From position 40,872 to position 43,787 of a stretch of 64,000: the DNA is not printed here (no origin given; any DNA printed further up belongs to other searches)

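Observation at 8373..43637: Two clades of large subunit; clade A has lost part of the transhydroxylase substrate-binding residue set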

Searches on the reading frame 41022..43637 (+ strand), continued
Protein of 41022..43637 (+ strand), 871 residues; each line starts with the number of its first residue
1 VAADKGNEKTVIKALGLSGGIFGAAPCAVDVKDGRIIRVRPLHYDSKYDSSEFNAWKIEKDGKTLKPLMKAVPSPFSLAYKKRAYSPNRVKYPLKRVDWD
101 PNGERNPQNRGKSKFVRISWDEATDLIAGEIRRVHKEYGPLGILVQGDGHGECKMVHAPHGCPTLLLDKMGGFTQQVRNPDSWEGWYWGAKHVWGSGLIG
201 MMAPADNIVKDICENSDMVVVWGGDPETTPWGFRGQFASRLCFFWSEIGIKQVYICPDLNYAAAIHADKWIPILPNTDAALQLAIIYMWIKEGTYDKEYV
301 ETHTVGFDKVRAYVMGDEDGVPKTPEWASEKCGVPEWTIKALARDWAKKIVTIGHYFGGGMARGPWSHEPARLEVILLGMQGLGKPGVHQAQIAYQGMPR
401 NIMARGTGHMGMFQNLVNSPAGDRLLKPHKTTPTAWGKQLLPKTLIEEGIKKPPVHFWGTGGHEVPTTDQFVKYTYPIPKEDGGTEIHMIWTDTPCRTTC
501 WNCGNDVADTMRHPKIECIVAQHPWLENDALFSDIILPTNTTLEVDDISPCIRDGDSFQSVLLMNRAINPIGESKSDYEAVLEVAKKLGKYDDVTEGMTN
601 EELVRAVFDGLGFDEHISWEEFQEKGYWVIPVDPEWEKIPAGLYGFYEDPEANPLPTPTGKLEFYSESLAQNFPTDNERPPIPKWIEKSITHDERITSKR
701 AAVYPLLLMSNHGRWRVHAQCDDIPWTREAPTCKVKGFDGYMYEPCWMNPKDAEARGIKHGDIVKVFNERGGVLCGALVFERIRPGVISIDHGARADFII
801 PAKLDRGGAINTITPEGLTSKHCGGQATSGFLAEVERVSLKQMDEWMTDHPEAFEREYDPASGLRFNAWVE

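Call 36: search_protein_families(library=pfam, proteins=[L045:3-3161:-, L037:184-2172:-, L062:9645-10856:+, L032:18707-19711:-, L007:17961-19466:-, L028:4496-5089:+, L054:1848-2993:+, L071:3841-5463:-, L043:1925-3625:+, L038:5636-7078:+], max_evalue=0.00001)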
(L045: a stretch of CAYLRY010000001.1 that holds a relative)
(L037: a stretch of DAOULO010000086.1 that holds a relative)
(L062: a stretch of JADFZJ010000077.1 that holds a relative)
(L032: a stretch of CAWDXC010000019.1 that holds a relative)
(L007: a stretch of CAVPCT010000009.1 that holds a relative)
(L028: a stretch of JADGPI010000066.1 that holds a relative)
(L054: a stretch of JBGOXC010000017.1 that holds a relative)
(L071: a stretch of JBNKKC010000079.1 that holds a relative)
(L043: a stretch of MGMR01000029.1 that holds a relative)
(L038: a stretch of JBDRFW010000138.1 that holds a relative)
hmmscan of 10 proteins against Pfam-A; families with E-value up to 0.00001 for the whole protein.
L045:3-3161:- (1053 aa): 7 families
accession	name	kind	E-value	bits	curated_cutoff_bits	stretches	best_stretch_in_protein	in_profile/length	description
PF13426.13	PAS_9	-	2.8e-50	169.3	27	4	60-159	2-103/103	PAS domain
PF00989.32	PAS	-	3e-46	156.5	22.6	3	300-406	4-113/113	PAS fold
PF08448.16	PAS_4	-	3.4e-39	133.9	23.1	2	179-285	2-108/110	PAS fold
PF13188.13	PAS_8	-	1.6e-31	107.5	21.8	1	722-764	2-40/65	PAS domain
PF13185.12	GAF_2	-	3.1e-29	102.4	28.6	1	437-572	2-127/136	GAF domain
PF01590.32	GAF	-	1.4e-16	61.7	22.4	1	440-573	3-126/133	GAF domain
PF08447.18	PAS_3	-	1.2e-14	54.7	25.6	1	196-278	2-88/89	PAS fold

L037:184-2172:- (663 aa): 6 families
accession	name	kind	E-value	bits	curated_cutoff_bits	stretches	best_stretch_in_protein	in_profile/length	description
PF01434.24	Peptidase_M41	-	2.4e-72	243.3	29.9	1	422-607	2-188/191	Peptidase family M41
PF00004.35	AAA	-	9.6e-47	159.1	21.2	1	208-339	1-129/131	ATPase family associated with various cellular activities (AAA)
PF17862.7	AAA_lid_3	-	1.2e-15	57.1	27.2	1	363-407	1-45/45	AAA+ lid domain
PF06480.20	FtsH_ext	-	1.9e-10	41.3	25.5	1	27-93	2-76/103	FtsH Extracellular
PF07728.20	AAA_5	-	1.6e-06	28.6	22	1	207-328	1-136/139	AAA domain (dynein-related subfamily)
PF06068.19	TIP49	-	9.3e-06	25.5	23.8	0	175-242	27-89/347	TIP49 P-loop domain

L062:9645-10856:+ (404 aa): 1 family
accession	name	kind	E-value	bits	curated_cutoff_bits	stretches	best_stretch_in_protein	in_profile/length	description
PF03480.18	DctP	-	1e-53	183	23.4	1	105-377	7-281/286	Bacterial extracellular solute-binding protein, family 7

L032:18707-19711:- (335 aa): 3 families
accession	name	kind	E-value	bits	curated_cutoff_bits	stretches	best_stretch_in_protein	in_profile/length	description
PF01614.24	IclR_C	-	6.6e-22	78.3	24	1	154-314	11-171/174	Bacterial transcriptional regulator IclR C-terminal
PF09339.16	HTH_IclR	-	8.5e-15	54.7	22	1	77-127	1-51/52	IclR helix-turn-helix domain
PF08279.18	HTH_11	-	5e-06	26.7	25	1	80-131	1-51/55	HTH domain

L007:17961-19466:- (502 aa): 1 family
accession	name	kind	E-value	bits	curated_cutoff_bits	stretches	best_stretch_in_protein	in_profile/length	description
PF07690.21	MFS_1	-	2.1e-42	145.7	33.4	2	103-326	4-222/347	Major Facilitator Superfamily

L028:4496-5089:+ (198 aa): 0 families

L054:1848-2993:+ (382 aa): 1 family
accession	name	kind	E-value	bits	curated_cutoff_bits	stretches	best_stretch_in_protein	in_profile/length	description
PF00348.22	polyprenyl_synt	-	7.1e-66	222.4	27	1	92-325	2-239/251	Polyprenyl synthetase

L071:3841-5463:- (541 aa): 3 families
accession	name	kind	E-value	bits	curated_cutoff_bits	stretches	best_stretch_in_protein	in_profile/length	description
PF00158.32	Sigma54_activat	-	3e-69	232.5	20.2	1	221-386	2-167/168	Sigma-54 interaction domain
PF25601.1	AAA_lid_14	-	9.2e-20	70.7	27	1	392-461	1-70/87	AAA+ ATPase lid domain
PF14532.12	Sigma54_activ_2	-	1.5e-15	58.1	25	1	228-391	8-138/138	Sigma-54 interaction domain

L043:1925-3625:+ (567 aa): 5 families
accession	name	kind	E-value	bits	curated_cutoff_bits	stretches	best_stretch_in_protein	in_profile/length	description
PF09334.17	tRNA-synt_1g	-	1.1e-154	515.4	20.1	1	20-410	2-391/391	tRNA synthetases class I (M)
PF00133.28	tRNA-synt_1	-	5.4e-21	75.3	22.7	1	16-257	22-245/414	tRNA synthetases class I (I, L, M and V)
PF19303.5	Anticodon_3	-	6.1e-18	65.6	23.5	1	421-565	1-147/152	Anticodon binding domain of methionyl tRNA ligase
PF01406.26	tRNA-synt_1e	-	1.7e-10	41.2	27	0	28-138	19-127/301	tRNA synthetases class I (C) catalytic domain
PF08264.19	Anticodon_1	-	1.8e-08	34.8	25.1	1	431-532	1-104/148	Anticodon-binding domain of tRNA ligase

L038:5636-7078:+ (481 aa): 0 families
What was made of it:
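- In Dehalococcoidia the genes sit beside housekeeping genes (FtsH, MetRS, polyprenyl synthase; call 36). The genes lie in housekeeping neighbourhoods in Dehalococcoidia (call 36). Aromatic-type regulators and transporters are nearby (call 36).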

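Call 37: search_protein_families(library=ncbifam, proteins=[P0305, P0306, P0303, P0287, P0315, P0359, P0347, P0366, P0310, P0294], max_evalue=1e-100)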
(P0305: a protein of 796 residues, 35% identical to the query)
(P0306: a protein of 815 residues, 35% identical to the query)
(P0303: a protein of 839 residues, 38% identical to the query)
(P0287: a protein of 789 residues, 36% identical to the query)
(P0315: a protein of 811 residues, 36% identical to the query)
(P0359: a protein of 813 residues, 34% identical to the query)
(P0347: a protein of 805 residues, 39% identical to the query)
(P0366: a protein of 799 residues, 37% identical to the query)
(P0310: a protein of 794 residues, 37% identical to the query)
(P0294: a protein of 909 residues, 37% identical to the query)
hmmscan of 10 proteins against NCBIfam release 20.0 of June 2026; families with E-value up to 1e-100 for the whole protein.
P0305 (796 aa): 4 families
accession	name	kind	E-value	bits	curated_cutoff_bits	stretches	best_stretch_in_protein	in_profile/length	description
TIGR00509.1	bisC_fam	subfamily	2.1e-135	452.9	1017.55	1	37-785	3-745/772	molybdopterin guanine dinucleotide-containing S/N-oxide reductase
TIGR02166.1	dmsA_ynfE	subfamily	5.6e-118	395.1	777.7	1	68-791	94-792/794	DMSO/selenate family reductase complex A subunit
NF011682.0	PRK15102.1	equivalog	1.1e-113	381.1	909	1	17-781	32-797/829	trimethylamine-N-oxide reductase TorA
TIGR02164.1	torA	equivalog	7.6e-109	365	1465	1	14-769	26-781/824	trimethylamine-N-oxide reductase TorA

P0306 (815 aa): 3 families
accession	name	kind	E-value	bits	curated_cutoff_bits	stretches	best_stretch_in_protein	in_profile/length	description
TIGR02166.1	dmsA_ynfE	subfamily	6.6e-123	411.4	777.7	1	83-812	95-793/794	DMSO/selenate family reductase complex A subunit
TIGR00509.1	bisC_fam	subfamily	2.3e-122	409.8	1017.55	1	53-813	5-754/772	molybdopterin guanine dinucleotide-containing S/N-oxide reductase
NF011682.0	PRK15102.1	equivalog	1.6e-105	354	909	1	6-814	4-811/829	trimethylamine-N-oxide reductase TorA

P0303 (839 aa): 3 families
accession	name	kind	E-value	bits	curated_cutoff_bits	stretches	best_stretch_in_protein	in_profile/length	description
TIGR00509.1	bisC_fam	subfamily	6.2e-120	401.7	1017.55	1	68-838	1-755/772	molybdopterin guanine dinucleotide-containing S/N-oxide reductase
TIGR02166.1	dmsA_ynfE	subfamily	2.2e-106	356.8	777.7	1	15-830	1-786/794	DMSO/selenate family reductase complex A subunit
NF011682.0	PRK15102.1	equivalog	1.4e-103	347.5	909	1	15-838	4-811/829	trimethylamine-N-oxide reductase TorA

P0287 (789 aa): 4 families
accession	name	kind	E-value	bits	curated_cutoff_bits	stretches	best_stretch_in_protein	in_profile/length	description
TIGR00509.1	bisC_fam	subfamily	1.6e-142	476.4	1017.55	1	30-789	3-756/772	molybdopterin guanine dinucleotide-containing S/N-oxide reductase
TIGR02166.1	dmsA_ynfE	subfamily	5.7e-125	418.2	777.7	1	62-786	95-793/794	DMSO/selenate family reductase complex A subunit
NF011682.0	PRK15102.1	equivalog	1e-121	407.6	909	1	12-789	35-812/829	trimethylamine-N-oxide reductase TorA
TIGR02164.1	torA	equivalog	5.2e-115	385.4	1465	1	17-789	36-808/824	trimethylamine-N-oxide reductase TorA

P0315 (811 aa): 4 families
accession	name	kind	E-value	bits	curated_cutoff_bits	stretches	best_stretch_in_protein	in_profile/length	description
TIGR00509.1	bisC_fam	subfamily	1.8e-186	621.7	1017.55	1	61-800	5-760/772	molybdopterin guanine dinucleotide-containing S/N-oxide reductase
NF011682.0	PRK15102.1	equivalog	3.2e-154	515.1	909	1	15-799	3-815/829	trimethylamine-N-oxide reductase TorA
TIGR02164.1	torA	equivalog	1.7e-145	486.3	1465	1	16-799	3-811/824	trimethylamine-N-oxide reductase TorA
TIGR02166.1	dmsA_ynfE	subfamily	6.8e-132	441.1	777.7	1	89-793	92-793/794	DMSO/selenate family reductase complex A subunit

P0359 (813 aa): 4 families
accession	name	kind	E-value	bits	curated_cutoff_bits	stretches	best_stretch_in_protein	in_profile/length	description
TIGR00509.1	bisC_fam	subfamily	5.2e-296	984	1017.55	1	49-810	2-769/772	molybdopterin guanine dinucleotide-containing S/N-oxide reductase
NF011682.0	PRK15102.1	equivalog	3.8e-256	852.2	909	1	1-812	2-827/829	trimethylamine-N-oxide reductase TorA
TIGR02164.1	torA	equivalog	7.8e-245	814.9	1465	1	1-811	1-822/824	trimethylamine-N-oxide reductase TorA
TIGR02166.1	dmsA_ynfE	subfamily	1.4e-143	479.8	777.7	1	83-794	96-793/794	DMSO/selenate family reductase complex A subunit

P0347 (805 aa): 6 families
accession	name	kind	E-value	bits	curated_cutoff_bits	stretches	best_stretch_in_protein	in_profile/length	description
TIGR02166.1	dmsA_ynfE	subfamily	1.8e-292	972.2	777.7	1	12-805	1-794/794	DMSO/selenate family reductase complex A subunit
NF011566.1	PRK14990.1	exception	2e-244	813.3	1600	1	11-805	13-814/814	dimethylsulfoxide reductase subunit A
NF041885.1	selenate_YnfE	exception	6.7e-241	801.5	1675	1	12-804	3-804/805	selenate/tellurate reductase subunit YnfE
NF041884.1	selenate_YnfF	exception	5.3e-229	762.1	1650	1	12-805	1-798/798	selenate/tellurate reductase subunit YnfF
TIGR00509.1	bisC_fam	subfamily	2e-136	456.2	1017.55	1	74-804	8-753/772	molybdopterin guanine dinucleotide-containing S/N-oxide reductase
NF011682.0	PRK15102.1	equivalog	1.1e-101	341.3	909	0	11-804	3-809/829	trimethylamine-N-oxide reductase TorA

P0366 (799 aa): 6 families
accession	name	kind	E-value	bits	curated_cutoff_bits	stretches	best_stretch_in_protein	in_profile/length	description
TIGR02166.1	dmsA_ynfE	subfamily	1.7e-292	972.3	777.7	1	12-799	1-794/794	DMSO/selenate family reductase complex A subunit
NF011566.1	PRK14990.1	exception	2.4e-252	839.5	1600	1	5-799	7-814/814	dimethylsulfoxide reductase subunit A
NF041885.1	selenate_YnfE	exception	5.1e-244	811.8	1675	1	11-798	2-804/805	selenate/tellurate reductase subunit YnfE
NF041884.1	selenate_YnfF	exception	1.3e-232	774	1650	1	12-799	1-798/798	selenate/tellurate reductase subunit YnfF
TIGR00509.1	bisC_fam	subfamily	1.2e-131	440.4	1017.55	1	70-798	7-753/772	molybdopterin guanine dinucleotide-containing S/N-oxide reductase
NF011682.0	PRK15102.1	equivalog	8e-108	361.6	909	1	11-798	3-809/829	trimethylamine-N-oxide reductase TorA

P0310 (794 aa): 7 families
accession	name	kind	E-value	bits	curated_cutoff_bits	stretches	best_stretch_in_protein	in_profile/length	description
TIGR00509.1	bisC_fam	subfamily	3.1e-184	614.3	1017.55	1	57-793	4-756/772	molybdopterin guanine dinucleotide-containing S/N-oxide reductase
TIGR02166.1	dmsA_ynfE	subfamily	1.5e-162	542.5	777.7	1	31-790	31-793/794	DMSO/selenate family reductase complex A subunit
NF011682.0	PRK15102.1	equivalog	3.8e-152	508.2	909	1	44-793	40-812/829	trimethylamine-N-oxide reductase TorA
TIGR02164.1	torA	equivalog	1.4e-145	486.6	1465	1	38-793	30-808/824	trimethylamine-N-oxide reductase TorA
NF011566.1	PRK14990.1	exception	8.7e-117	391.1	1600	1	85-790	107-813/814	dimethylsulfoxide reductase subunit A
NF041885.1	selenate_YnfE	exception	4.8e-113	378.6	1675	1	84-790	95-804/805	selenate/tellurate reductase subunit YnfE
NF041884.1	selenate_YnfF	exception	4e-106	355.8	1650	1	85-790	93-797/798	selenate/tellurate reductase subunit YnfF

P0294 (909 aa): 7 families
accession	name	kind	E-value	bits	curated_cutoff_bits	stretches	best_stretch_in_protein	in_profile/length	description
TIGR02166.1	dmsA_ynfE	subfamily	3.6e-189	630.6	777.7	1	151-906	58-794/794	DMSO/selenate family reductase complex A subunit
TIGR00509.1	bisC_fam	subfamily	4.8e-167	557.5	1017.55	1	148-907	3-755/772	molybdopterin guanine dinucleotide-containing S/N-oxide reductase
NF011566.1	PRK14990.1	exception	3.2e-141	472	1600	1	178-905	109-813/814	dimethylsulfoxide reductase subunit A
NF041885.1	selenate_YnfE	exception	3.4e-139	465.1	1675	1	179-905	99-804/805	selenate/tellurate reductase subunit YnfE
NF011682.0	PRK15102.1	equivalog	7.7e-137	457.6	909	1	143-908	47-812/829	trimethylamine-N-oxide reductase TorA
TIGR02164.1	torA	equivalog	2.2e-131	439.6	1465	1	141-908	41-808/824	trimethylamine-N-oxide reductase TorA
NF041884.1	selenate_YnfF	exception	8.3e-131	437.4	1650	1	179-906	96-798/798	selenate/tellurate reductase subunit YnfF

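Call 67: predict_structure(alignment_id=A2)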
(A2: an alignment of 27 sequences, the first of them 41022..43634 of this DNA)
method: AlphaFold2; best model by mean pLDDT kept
length: 871 residues; sequences in the alignment: 27
mean_pLDDT: 72.9   pTM: 0.77
mean pLDDT of the five models: 72.9, 72.9, 65.7, 60.8, 58.9
residues with pLDDT >= 90: 210; 70-90: 338; 50-70: 164; < 50: 159
segments of 3 or more residues with pLDDT < 50: 1-5, 19-21, 180-189, 225-227, 257-265, 358-368, 406-408, 499-503, 676-695, 704-733, 769-771, 790-833
pLDDT, mean of each block of 10 residues (from residue 1): 61 71 76 88 88 87 88 70 76 94 88 91 98 96 78 72 89 78 40 61 77 92 57 67 88 64 53 61 92 95 87 79 85 82 94 68 43 83 91 71 61 74 80 73 77 78 66 84 92 60 61 91 77 91 88 70 91 91 96 90 90 90 92 85 88 84 68 49 36 46 44 26 29 61 68 81 67 63 53 43 36 29 30 67 75 62 67 82
secondary structure, 60 per line:
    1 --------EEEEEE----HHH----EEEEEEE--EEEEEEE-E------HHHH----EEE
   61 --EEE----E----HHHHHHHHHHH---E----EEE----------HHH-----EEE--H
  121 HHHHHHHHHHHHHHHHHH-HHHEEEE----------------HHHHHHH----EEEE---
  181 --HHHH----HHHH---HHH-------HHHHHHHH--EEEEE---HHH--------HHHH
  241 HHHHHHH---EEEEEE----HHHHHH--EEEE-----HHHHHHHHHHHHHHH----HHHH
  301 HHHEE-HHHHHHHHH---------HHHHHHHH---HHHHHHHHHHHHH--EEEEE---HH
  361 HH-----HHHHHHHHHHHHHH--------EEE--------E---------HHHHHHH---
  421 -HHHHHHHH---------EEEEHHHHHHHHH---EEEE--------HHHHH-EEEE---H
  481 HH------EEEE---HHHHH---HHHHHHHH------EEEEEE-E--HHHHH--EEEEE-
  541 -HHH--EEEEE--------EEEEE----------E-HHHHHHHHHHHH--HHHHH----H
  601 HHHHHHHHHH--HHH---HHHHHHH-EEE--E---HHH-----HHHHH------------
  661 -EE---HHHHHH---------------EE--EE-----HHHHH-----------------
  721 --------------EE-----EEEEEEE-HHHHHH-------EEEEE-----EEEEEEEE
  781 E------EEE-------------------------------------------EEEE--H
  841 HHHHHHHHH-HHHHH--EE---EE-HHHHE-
elements in order (helices of 4 or more, strands of 3 or more residues): E9-14 E26-32 E35-41 H50-53 E58-60 E63-65 H75-85 E94-96 E115-117 H120-138 E143-146 H163-169 E174-177 H183-186 H191-194 H208-215 E218-222 H237-247 E251-256 H261-266 E269-272 H278-292 H297-303 H307-315 H325-332 H336-348 E351-355 H359-362 H368-381 E390-392 H411-417 H422-429 E439-442 H443-451 E455-458 H467-471 E473-476 E489-492 H496-500 H504-511 E518-523 H528-532 E535-539 E547-551 E560-564 H577-588 H591-595 H600-610 H619-625 E627-629 H644-648 H667-672 H699-703 E742-748 H750-755 E763-767 E773-781 E788-790 E834-837 H840-849 H851-855 H866-869
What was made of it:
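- The AF2 model has pLDDT below 50 at the Mo-ligand segment (call 67).
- Tried and rejected: It had mean pLDDT 72.9, with values below 50 at the Mo-ligand segment and the C-terminal domain (call 67).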

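Call 70: fold_search(model_id=the predicted structure, library=pdb)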
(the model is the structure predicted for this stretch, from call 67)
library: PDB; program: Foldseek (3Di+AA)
matches with E <= 10: 1006; with E <= 0.001: 164
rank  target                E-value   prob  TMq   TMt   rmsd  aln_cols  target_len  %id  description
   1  4v4c_A                1.2e-60  1.00  0.75  0.75   7.5       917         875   32  Crystal Structure of Pyrogallol-Phloroglucinol Transhydroxylase from Pelobacter acidigallici (released 2014-07-09)
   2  1h5n_A                2.1e-48  1.00  0.67  0.76   7.2       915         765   23  DMSO REDUCTASE MODIFIED BY THE PRESENCE OF DMS AND AIR (released 2002-05-17)
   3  1dmr                  2.3e-48  1.00  0.67  0.74   7.1       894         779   24  OXIDIZED DMSO REDUCTASE FROM RHODOBACTER CAPSULATUS (released 1998-03-18)
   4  4dmr                  2.7e-48  1.00  0.68  0.76   7.2       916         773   24  REDUCED DMSO REDUCTASE FROM RHODOBACTER CAPSULATUS WITH BOUND DMSO SUBSTRATE (released 1998-03-18)
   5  1e18                  2.8e-48  1.00  0.68  0.76   6.6       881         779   24  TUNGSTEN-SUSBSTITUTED DMSO REDUCTASE FROM RHODOBACTER CAPSULATUS (released 2000-06-11)
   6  7l5s                  4.0e-48  1.00  0.67  0.75   7.5       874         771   24  Crystal Structure of Haemophilus influenzae MtsZ at pH 5.5 (released 2021-04-21)
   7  1e5v_A                4.0e-48  1.00  0.67  0.75   9.5       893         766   23  OXIDIZED DMSO REDUCTASE EXPOSED TO HEPES BUFFER (released 2000-08-25)
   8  7l5i                  5.6e-48  1.00  0.68  0.76   7.6       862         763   24  Crystal Structure of Haemophilus influenzae MtsZ at pH 7.0 (released 2021-04-21)
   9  1dms                  5.6e-48  1.00  0.66  0.74   7.5       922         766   23  STRUCTURE OF DMSO REDUCTASE (released 1998-07-01)
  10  1e60_A                8.9e-48  1.00  0.68  0.76   6.9       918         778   24  OXIDIZED DMSO REDUCTASE EXPOSED TO HEPES - Structure II BUFFER (released 2000-08-25)
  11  2dmr                  1.9e-47  1.00  0.66  0.74   7.4       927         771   23  DITHIONITE REDUCED DMSO REDUCTASE FROM RHODOBACTER CAPSULATUS (released 1998-03-18)
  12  1e60_C                9.7e-47  1.00  0.68  0.76   7.2       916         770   24  OXIDIZED DMSO REDUCTASE EXPOSED TO HEPES - Structure II BUFFER (released 2000-08-25)
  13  1e61_C                1.3e-46  1.00  0.68  0.76   6.8       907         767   24  OXIDIZED DMSO REDUCTASE EXPOSED TO HEPES - Structure II BUFFER (released 2000-08-25)
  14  1e61_A                2.7e-46  1.00  0.66  0.75   7.7       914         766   24  OXIDIZED DMSO REDUCTASE EXPOSED TO HEPES - Structure II BUFFER (released 2000-08-25)
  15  1eu1                  2.9e-46  1.00  0.68  0.77   6.2       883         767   23  THE CRYSTAL STRUCTURE OF RHODOBACTER SPHAEROIDES DIMETHYLSULFOXIDE REDUCTASE REVEALS TWO DISTINCT MOLYBDENUM COORDINATIO (released 2000-08-02)
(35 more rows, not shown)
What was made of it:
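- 41022..43637 (+): A2: clade-A large subunit, 871 aa, with no adjacent beta subunit. The AF2 model's best PDB match is 4v4c_A, TM 0.75 (calls 67, 70).
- On AthL/PgtL-RhL family (serine-ligated MopB with BthL-type beta subunit): Call 70.
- Closest known: Pyrogallol-phloroglucinol transhydroxylase AthL/PgtL with BthL. Same: It is the best PDB match of the A2 model, TM 0.75 (call 70).
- The AF2 model's top PDB match is 4v4c_A (TM 0.75, E 1e-60), ahead of DorA, MtsZ and TorA (call 70). Same fold and top structural match (call 70).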

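Call 79: find_encoding_contigs(protein=P0278, flank=5000, max_places=3)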
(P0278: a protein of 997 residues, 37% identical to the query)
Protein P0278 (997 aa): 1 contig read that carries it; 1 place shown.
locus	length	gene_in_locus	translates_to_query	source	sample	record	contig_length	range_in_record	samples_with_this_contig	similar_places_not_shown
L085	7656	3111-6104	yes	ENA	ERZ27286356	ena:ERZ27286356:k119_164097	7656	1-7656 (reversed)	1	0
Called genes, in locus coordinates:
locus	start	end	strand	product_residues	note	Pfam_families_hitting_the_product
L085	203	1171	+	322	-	PF16868:NMT1_3, PF09084:NMT1 (weak)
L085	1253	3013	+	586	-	PF06808:DctM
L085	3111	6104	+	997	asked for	PF21423:AhtL-like_1st, PF00384:Molybdopterin, PF01568:Molydop_binding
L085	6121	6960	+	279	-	PF13247:Fer4_11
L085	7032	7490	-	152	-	PF01625:PMSR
